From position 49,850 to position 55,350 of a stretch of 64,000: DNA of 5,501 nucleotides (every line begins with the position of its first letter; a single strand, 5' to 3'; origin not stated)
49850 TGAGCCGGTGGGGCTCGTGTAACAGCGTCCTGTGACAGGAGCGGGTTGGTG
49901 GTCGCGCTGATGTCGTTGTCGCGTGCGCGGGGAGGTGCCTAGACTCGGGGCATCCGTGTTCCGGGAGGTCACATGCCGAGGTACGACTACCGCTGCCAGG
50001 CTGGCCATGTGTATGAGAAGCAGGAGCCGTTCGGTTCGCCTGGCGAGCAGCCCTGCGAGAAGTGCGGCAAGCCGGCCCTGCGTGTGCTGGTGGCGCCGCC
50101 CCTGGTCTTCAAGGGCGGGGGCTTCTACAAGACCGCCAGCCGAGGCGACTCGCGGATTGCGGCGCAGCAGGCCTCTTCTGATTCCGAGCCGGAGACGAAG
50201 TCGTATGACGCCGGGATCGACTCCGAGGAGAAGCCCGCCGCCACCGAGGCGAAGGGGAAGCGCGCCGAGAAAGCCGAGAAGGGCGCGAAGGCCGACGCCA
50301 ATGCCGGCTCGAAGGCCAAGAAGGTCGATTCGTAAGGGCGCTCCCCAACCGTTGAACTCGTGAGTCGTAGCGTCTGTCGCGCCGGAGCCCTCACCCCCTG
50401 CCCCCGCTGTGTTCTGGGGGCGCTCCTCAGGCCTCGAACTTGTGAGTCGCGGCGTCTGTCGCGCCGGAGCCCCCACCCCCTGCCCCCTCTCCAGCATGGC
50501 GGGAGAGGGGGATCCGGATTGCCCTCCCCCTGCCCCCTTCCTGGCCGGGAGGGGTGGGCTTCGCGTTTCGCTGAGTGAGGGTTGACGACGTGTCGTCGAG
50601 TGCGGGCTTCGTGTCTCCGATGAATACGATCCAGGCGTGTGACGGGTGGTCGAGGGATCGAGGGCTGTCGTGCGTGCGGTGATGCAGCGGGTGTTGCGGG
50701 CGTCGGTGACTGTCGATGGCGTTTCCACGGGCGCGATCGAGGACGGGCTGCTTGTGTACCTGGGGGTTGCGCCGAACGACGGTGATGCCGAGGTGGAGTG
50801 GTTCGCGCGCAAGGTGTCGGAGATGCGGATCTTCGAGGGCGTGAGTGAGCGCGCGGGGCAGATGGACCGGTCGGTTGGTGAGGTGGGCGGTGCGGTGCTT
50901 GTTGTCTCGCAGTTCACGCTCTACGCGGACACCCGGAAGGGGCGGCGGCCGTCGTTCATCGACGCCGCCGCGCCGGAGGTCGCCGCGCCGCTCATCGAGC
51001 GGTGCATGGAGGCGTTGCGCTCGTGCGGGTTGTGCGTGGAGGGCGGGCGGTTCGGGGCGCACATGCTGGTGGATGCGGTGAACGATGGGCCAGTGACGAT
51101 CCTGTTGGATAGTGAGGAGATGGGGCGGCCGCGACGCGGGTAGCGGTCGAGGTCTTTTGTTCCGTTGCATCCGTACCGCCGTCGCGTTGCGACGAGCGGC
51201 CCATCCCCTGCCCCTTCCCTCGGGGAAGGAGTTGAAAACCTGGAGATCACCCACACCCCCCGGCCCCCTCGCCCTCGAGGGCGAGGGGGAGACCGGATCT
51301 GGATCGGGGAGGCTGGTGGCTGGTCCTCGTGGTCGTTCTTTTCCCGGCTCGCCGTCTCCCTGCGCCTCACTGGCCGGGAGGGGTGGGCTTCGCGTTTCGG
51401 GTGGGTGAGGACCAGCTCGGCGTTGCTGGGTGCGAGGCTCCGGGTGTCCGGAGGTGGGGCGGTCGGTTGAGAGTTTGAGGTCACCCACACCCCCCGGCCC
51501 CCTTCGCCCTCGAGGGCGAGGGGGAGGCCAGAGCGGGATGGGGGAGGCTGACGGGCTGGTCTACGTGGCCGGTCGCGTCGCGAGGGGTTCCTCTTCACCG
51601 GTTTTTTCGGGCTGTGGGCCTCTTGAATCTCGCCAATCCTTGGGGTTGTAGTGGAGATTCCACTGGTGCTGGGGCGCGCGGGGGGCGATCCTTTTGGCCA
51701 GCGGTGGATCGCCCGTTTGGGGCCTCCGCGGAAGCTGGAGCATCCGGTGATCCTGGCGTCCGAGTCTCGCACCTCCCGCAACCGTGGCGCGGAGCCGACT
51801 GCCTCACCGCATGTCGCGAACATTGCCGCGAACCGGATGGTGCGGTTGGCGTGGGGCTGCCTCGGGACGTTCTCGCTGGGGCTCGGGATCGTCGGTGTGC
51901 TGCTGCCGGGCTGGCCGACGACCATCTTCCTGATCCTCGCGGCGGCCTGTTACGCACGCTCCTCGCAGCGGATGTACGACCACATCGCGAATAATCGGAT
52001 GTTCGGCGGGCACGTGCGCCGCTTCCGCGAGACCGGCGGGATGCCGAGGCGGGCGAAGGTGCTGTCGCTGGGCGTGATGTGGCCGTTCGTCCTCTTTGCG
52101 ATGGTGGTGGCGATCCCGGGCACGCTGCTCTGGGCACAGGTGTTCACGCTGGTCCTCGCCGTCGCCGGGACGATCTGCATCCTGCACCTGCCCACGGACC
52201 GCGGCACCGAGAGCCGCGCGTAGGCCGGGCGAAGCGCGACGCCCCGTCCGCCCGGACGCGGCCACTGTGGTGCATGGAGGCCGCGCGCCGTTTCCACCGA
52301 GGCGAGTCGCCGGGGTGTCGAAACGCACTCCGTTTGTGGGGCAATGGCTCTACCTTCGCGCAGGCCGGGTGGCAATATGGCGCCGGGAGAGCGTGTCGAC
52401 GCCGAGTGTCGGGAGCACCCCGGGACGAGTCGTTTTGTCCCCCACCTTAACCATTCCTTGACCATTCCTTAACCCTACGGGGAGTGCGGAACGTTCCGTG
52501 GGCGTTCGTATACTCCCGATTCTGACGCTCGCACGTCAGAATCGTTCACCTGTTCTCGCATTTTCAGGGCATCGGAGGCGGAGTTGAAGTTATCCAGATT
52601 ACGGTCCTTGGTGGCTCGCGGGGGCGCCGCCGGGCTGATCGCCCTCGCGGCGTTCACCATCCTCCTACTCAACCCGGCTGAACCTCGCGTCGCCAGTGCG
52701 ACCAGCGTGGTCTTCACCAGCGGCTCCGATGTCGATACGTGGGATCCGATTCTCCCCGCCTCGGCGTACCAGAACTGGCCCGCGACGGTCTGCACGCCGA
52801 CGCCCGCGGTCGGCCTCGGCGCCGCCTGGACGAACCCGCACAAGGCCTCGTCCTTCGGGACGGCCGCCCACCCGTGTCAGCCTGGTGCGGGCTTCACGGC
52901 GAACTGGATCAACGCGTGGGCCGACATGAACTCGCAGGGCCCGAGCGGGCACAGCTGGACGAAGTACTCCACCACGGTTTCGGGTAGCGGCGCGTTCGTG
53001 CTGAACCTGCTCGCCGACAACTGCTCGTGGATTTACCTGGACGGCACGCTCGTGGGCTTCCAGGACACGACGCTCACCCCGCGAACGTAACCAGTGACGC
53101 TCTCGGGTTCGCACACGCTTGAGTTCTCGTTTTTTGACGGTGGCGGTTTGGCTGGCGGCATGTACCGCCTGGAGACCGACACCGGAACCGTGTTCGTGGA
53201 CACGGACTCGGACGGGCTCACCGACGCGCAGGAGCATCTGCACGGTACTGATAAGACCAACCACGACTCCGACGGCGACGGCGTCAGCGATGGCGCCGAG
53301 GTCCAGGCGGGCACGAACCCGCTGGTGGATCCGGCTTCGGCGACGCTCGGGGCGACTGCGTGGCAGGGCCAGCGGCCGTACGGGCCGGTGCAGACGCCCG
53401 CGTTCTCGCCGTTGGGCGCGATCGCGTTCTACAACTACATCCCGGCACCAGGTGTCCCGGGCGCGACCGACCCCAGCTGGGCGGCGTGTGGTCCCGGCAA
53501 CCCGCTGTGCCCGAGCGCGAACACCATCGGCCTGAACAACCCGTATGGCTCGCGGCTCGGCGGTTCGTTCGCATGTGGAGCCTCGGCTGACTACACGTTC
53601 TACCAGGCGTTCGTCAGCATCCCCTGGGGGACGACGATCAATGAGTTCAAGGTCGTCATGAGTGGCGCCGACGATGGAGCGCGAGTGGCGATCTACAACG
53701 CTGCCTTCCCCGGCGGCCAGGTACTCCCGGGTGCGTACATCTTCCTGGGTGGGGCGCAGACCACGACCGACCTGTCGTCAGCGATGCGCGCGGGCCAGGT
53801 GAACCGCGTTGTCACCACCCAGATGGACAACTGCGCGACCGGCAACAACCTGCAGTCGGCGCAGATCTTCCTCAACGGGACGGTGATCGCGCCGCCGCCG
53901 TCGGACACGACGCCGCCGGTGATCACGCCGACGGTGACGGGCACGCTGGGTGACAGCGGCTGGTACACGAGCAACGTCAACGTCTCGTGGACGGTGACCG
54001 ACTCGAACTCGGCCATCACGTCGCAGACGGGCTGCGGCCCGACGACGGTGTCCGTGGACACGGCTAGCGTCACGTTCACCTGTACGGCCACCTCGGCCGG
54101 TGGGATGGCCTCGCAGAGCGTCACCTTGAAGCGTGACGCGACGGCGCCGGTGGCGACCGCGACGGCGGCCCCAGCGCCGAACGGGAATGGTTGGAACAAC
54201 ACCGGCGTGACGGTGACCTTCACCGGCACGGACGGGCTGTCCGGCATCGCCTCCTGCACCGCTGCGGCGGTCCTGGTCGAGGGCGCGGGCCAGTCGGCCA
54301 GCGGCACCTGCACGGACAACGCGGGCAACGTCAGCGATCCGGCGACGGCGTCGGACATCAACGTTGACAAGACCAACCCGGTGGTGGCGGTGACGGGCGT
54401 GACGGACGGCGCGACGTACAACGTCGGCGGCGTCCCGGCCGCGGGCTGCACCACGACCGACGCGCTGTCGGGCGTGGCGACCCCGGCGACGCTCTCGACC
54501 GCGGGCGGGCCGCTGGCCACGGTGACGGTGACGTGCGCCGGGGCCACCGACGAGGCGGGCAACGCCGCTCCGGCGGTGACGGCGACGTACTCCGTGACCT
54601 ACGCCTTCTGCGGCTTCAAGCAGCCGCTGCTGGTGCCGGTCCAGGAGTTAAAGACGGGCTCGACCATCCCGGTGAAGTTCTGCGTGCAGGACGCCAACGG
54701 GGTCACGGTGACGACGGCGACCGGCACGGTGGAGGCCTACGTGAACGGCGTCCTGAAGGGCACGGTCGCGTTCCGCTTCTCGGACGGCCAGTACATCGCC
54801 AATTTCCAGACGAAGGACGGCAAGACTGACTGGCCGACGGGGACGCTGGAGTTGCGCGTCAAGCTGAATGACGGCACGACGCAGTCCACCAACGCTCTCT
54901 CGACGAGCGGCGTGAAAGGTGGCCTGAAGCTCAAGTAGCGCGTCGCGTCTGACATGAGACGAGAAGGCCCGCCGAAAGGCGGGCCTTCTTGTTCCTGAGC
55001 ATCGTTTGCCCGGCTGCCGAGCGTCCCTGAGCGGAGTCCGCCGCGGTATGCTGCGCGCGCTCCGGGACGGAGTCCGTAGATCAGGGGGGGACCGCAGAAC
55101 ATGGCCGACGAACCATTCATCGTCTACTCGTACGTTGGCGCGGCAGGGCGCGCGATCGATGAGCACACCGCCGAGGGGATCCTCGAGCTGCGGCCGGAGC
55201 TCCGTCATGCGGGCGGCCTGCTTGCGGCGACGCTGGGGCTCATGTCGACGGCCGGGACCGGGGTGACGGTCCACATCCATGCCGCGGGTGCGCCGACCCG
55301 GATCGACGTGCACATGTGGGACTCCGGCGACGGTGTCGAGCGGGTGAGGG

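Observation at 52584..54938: About 780-aa secreted adhesin-like protein interrupted by a single in-frame TAA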

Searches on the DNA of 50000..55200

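Call 31: search_rna_families(source=window, start=50000, end=55200, threshold=evalue, max_evalue=1)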
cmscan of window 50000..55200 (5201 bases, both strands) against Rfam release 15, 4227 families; matches with E-value up to 1: 3.
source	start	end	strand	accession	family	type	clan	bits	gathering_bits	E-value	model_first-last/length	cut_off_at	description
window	54932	54993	+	RF00506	Thr_leader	Cis-reg; leader;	-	24.9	55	0.17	1-118/118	no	Threonine operon leader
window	54873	54990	+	RF02450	ncr1175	Gene; sRNA;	-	24.5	60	0.33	1-110/110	no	Bacillus sRNA ncr1175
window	54962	54989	-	RF02621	BSnc120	Gene; sRNA;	-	23.7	114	0.05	42-69/88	no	Brucella sRNA 120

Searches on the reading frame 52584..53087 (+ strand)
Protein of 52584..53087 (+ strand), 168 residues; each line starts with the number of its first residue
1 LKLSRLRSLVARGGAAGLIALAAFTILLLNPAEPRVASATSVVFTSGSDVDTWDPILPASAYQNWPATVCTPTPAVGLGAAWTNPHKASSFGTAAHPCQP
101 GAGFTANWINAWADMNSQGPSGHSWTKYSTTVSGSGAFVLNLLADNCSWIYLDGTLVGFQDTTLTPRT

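Call 9: list_cluster_members(proteins=[P0001, window:52584-53087:+, window:53094-54935:+])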
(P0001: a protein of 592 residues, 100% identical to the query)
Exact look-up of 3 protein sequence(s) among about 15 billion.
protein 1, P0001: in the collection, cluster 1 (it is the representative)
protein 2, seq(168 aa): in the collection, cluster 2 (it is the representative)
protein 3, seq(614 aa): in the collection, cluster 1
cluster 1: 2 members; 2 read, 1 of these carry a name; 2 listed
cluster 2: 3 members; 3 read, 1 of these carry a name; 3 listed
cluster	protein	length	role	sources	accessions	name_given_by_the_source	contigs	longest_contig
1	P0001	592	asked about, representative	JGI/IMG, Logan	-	-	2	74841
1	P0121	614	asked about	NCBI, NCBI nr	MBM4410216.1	MAG: hypothetical protein FJ037_02630 [Chloroflexi bacterium] | hypothetical protein [Chloroflexota bacterium]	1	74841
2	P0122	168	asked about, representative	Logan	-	-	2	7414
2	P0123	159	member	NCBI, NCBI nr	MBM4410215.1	MAG: hypothetical protein FJ037_02625 [Chloroflexi bacterium] | hypothetical protein [Chloroflexota bacterium]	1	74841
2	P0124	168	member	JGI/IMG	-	-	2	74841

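Call 73: predict_structure(alignment_id=A3)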
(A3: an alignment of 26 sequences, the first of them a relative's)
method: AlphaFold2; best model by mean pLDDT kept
length: 614 residues; sequences in the alignment: 26
mean_pLDDT: 69.1   pTM: 0.46
mean pLDDT of the five models: 69.1, 68.6, 68.5, 68.4, 67.5
residues with pLDDT >= 90: 242; 70-90: 78; 50-70: 97; < 50: 197
segments of 3 or more residues with pLDDT < 50: 1-168, 203-215, 263-267, 604-608
pLDDT, mean of each block of 10 residues (from residue 1): 32 34 33 35 34 39 38 30 29 28 27 30 40 41 46 39 44 53 62 59 44 45 60 56 52 56 53 94 93 96 93 96 96 95 96 97 97 98 96 97 97 97 97 96 92 97 97 90 97 96 86 61 83 91 89 88 82 66 86 87 54 71
secondary structure, 60 per line:
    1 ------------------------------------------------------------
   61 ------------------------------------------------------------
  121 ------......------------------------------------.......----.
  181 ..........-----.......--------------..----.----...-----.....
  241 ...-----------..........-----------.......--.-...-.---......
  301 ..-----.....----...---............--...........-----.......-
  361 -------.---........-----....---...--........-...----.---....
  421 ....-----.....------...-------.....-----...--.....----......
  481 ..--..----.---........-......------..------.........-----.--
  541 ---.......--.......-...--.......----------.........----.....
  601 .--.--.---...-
elements in order: H127-132 E169-175 E180-190 E196-202 E236-243 E255-264 E276-282 E295-302 E308-312 E317-319 E323-334 E337-347 E353-359 E372-379 E385-388 E392-394 E397-404 E406-408 E417-424 E430-434 E441-443 E451-455 E461-463 E466-470 E475-482 E495-502 E504-509 E524-532 E544-550 E553-559 E561-563 E566-572 E583-591 E596-598 E611-613

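Call 78: fold_search(model_id=the predicted structure, library=pdb)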
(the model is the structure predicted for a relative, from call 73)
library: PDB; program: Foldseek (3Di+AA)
matches with E <= 10: 1447; with E <= 0.001: 188
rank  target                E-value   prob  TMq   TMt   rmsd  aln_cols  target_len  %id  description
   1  6ru5_A                9.5e-09  1.00  0.13  0.13  59.3       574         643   11  human complement C3 in complex with the hC3Nb1 nanobody (released 2019-08-21)
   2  3b43                  1.9e-08  1.00  0.24  0.26  14.2       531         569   14  I-band fragment I65-I70 from titin (released 2008-01-22)
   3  9qk2_F                9.0e-08  1.00  0.11  0.11  60.0       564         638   11  Structure of the Complement classical and lectin pathway C3 convertase in complex with substrate C3 (released 2025-12-24)
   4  8enu_G                1.1e-07  1.00  0.12  0.12  58.1       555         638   13  Structure of the C3bB proconvertase in complex with lufaxin (released 2023-08-09)
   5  8uin_A                1.2e-07  1.00  0.11  0.11  58.0       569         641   12  Structure of the C3bBb-albicin complex (released 2024-05-08)
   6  3hs0_A                1.6e-07  1.00  0.11  0.11  57.6       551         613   12  Cobra Venom Factor (CVF) in complex with human factor B (released 2009-07-07)
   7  8uh2_A                2.7e-07  0.99  0.11  0.10  59.1       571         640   12  Complex of C3b with the inhibitor albicin (released 2024-05-08)
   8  6rur_A                2.8e-07  1.00  0.11  0.11  58.9       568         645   11  Structure of the SCIN stabilized C3bBb convertase bound to properdin (released 2019-08-21)
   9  8eok_G                3.2e-07  0.99  0.11  0.11  59.6       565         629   11  Structure of the C3bB proconvertase in complex with lufaxin and factor Xa (released 2023-08-30)
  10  8uin_G                3.3e-07  1.00  0.12  0.11  59.0       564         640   11  Structure of the C3bBb-albicin complex (released 2024-05-08)
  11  9flw_A                3.7e-07  1.00  0.21  0.24  14.1       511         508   12  CryoEM structure of the fragment-6 (3571-4078) in the grappling hook protein A (GhpA) in the bacterium Aureispira sp.  (released 2024-10-16)
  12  2a73_A                3.7e-07  0.99  0.11  0.11  60.2       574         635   12  Human Complement Component C3 (released 2005-09-27)
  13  9u61_C                4.3e-07  0.99  0.11  0.11  59.4       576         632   10  CP/MBL pathways C3 convertase C4b2a and C3 complex (released 2026-01-14)
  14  3hs0_F                5.1e-07  0.99  0.11  0.11  58.5       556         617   12  Cobra Venom Factor (CVF) in complex with human factor B (released 2009-07-07)
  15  2qki_D                5.3e-07  0.99  0.11  0.11  59.3       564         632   12  Human C3c in complex with the inhibitor compstatin (released 2007-08-14)
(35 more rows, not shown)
